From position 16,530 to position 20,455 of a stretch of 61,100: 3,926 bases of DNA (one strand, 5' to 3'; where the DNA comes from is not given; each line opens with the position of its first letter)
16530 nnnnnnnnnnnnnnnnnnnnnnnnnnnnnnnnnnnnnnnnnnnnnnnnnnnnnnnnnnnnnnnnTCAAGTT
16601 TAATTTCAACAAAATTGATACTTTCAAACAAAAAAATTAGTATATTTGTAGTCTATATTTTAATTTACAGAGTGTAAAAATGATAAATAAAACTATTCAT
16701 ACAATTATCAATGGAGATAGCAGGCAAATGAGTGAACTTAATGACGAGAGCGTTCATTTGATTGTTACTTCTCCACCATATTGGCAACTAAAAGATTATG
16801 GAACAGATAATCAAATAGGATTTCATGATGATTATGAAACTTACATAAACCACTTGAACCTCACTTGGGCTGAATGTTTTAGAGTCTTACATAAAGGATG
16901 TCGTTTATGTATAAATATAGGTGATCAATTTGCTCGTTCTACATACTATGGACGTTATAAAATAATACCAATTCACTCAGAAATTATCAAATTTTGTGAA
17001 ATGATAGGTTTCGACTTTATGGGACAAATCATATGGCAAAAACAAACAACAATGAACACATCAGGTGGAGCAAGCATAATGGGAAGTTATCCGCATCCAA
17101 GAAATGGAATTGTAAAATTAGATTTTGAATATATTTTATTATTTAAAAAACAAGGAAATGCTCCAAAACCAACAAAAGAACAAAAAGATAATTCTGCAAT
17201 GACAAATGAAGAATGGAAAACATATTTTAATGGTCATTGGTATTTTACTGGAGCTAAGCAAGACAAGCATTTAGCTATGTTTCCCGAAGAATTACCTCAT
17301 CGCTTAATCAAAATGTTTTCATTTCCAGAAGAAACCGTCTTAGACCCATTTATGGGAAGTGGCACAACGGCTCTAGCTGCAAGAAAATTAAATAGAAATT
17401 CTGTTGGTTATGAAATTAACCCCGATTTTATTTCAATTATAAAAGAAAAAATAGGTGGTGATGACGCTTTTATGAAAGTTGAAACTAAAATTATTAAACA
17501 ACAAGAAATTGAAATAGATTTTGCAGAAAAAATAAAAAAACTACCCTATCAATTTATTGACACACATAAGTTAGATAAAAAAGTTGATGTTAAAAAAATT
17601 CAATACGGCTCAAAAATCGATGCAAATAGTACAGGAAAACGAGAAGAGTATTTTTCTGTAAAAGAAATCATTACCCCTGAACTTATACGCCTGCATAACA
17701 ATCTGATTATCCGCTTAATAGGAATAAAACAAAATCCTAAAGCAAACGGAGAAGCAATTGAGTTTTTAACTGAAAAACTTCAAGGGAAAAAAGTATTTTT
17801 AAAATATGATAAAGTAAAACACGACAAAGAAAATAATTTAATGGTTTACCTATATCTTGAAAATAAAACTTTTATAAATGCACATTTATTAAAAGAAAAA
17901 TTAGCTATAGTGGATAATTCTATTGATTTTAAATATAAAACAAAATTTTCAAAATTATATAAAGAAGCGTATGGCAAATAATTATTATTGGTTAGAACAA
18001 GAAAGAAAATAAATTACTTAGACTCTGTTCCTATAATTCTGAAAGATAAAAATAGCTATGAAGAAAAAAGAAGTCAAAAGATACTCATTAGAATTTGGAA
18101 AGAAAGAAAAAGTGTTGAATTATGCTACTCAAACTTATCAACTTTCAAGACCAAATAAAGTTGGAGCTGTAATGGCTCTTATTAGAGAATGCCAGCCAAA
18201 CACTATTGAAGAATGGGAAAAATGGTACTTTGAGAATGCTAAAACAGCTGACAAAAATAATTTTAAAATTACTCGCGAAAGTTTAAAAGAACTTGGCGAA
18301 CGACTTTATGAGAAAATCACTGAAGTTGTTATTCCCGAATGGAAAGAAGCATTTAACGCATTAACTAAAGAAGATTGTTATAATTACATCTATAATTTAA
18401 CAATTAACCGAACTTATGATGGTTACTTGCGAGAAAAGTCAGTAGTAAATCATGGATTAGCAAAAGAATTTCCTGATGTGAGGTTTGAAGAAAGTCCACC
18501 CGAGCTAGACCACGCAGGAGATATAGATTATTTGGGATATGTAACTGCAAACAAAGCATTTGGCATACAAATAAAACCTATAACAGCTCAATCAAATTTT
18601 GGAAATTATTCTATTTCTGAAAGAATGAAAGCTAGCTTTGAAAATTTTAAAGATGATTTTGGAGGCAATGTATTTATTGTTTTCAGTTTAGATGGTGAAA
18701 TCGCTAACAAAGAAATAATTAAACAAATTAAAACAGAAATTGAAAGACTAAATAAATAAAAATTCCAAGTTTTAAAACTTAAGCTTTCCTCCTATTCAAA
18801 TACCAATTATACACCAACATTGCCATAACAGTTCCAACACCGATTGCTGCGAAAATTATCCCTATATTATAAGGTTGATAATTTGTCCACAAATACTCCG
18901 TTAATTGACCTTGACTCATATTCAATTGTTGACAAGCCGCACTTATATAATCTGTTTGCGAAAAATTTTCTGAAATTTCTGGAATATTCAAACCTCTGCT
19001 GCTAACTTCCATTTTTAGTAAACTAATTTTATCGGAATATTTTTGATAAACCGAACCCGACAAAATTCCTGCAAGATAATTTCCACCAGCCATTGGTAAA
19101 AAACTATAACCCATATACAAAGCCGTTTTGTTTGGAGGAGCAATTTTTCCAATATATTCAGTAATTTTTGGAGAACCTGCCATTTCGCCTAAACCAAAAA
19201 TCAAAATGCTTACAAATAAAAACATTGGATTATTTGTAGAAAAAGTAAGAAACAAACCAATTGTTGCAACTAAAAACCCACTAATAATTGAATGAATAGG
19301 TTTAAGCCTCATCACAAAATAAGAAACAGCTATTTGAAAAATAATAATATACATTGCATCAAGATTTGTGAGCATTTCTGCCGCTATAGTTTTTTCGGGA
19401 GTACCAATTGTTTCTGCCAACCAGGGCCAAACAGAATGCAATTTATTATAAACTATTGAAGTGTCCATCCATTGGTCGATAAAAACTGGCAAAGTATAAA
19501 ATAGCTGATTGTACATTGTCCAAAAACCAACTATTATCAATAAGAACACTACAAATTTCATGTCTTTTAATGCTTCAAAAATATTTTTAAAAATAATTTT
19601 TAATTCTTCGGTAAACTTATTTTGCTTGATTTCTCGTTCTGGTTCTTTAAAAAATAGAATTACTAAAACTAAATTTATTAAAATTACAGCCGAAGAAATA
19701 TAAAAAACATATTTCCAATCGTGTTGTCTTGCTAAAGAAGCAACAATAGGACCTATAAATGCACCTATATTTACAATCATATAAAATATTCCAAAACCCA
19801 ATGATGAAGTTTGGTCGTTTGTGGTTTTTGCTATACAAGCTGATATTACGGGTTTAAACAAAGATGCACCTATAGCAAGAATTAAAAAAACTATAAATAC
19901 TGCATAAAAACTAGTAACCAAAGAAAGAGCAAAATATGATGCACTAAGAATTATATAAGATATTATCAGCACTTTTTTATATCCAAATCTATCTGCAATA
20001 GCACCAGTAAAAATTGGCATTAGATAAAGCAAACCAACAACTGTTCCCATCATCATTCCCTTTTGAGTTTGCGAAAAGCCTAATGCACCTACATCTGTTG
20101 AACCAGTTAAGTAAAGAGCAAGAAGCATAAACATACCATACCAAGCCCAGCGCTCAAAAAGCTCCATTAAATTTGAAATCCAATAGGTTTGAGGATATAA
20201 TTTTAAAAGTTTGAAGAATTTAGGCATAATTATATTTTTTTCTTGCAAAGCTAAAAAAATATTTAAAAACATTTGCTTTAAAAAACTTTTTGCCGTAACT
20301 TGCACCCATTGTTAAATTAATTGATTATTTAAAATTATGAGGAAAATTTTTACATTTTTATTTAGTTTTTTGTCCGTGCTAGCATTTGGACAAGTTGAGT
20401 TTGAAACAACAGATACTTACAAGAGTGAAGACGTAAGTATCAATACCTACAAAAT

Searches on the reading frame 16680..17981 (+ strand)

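Call 72: search_protein_families(library=pfam, proteins=[window:16680-17981:+], max_evalue=0.00001)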
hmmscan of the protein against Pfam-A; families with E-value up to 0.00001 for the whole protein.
window:16680-17981:+ (433 aa): 2 families
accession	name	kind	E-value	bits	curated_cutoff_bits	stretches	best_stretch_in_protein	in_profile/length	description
PF01555.25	N6_N4_Mtase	-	6.3e-46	157.5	26.7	1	25-256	1-221/221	DNA methylase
PF00565.23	SNase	-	3.1e-07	31.2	21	1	358-431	25-98/107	Staphylococcal nuclease homologue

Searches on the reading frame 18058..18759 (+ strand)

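Call 72: search_protein_families(library=pfam, proteins=[window:18058-18759:+], max_evalue=0.00001)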
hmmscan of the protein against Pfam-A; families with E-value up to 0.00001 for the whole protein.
window:18058-18759:+ (233 aa): 1 family
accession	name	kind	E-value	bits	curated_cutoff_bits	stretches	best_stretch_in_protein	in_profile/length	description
PF09568.16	RE_MjaI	-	4.4e-31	108.4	22.7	1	18-191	2-151/164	MjaI restriction endonuclease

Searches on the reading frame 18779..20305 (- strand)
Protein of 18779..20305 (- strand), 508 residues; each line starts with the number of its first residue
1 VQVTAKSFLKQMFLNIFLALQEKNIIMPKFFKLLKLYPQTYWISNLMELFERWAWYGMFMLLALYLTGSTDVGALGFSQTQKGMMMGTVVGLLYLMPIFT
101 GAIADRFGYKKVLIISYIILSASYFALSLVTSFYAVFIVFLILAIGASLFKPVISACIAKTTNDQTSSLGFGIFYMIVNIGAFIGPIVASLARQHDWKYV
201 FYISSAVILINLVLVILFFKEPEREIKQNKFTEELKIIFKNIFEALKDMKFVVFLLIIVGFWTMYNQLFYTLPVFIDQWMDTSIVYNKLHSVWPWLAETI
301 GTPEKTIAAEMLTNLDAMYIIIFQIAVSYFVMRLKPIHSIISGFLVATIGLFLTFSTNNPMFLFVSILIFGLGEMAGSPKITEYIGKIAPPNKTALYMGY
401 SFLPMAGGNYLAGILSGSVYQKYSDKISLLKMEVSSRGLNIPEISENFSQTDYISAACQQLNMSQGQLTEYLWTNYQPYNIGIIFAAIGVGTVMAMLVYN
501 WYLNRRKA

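Call 72: search_protein_families(library=pfam, proteins=[window:18779-20305:-], max_evalue=0.00001)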
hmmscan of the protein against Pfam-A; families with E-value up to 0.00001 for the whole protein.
window:18779-20305:- (508 aa): 2 families
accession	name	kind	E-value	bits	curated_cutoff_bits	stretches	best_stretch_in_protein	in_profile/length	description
PF07690.21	MFS_1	-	3.6e-41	141.7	33.4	2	54-277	11-230/347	Major Facilitator Superfamily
PF00854.27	PTR2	-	3.1e-09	36.6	27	1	114-217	12-120/392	POT family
